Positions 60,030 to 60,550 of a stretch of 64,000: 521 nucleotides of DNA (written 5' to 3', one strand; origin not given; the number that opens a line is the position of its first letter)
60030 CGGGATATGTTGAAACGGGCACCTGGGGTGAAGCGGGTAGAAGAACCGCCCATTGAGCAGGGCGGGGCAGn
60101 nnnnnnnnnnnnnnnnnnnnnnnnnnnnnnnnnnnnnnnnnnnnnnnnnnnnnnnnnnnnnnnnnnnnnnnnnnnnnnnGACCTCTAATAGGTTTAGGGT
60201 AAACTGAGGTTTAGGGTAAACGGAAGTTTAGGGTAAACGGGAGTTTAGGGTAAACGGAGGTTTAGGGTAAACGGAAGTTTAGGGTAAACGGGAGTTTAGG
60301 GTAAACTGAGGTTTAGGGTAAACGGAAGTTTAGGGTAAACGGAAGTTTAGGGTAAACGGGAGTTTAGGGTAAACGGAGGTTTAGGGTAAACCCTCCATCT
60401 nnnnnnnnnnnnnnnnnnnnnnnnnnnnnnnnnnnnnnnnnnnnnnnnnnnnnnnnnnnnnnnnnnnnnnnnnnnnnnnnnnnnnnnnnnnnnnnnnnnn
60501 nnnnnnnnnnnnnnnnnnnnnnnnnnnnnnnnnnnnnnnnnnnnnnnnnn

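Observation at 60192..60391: Array 2: twelve more perfect cores with purine-rich spacers, directly upstream of the giant adhesin gene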

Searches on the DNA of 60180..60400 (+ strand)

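Call 77: search_dna_similar(query=window:60180-60400:+, collection=plasmids, mode=distant, max_evalue=0.01, max_rows=10)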
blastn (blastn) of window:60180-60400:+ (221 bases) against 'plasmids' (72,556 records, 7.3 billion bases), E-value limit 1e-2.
No match.

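Call 78: search_dna_similar(query=window:60180-60400:+, collection=phages, mode=distant, max_evalue=0.01, max_rows=10)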
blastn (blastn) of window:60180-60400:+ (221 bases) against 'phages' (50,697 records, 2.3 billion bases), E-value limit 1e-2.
No match.
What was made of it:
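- On Plasmid-type centromere / iteron array: There is no match in the plasmid or phage collections (calls 77, 78).
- Closest known: Plasmid centromere and iteron arrays. Different: Here the setting is chromosomal housekeeping genes, with no partner gene and no match in the plasmid or phage collections (calls 77, 78).
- Tried and rejected: Rejected (calls 77, 78).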
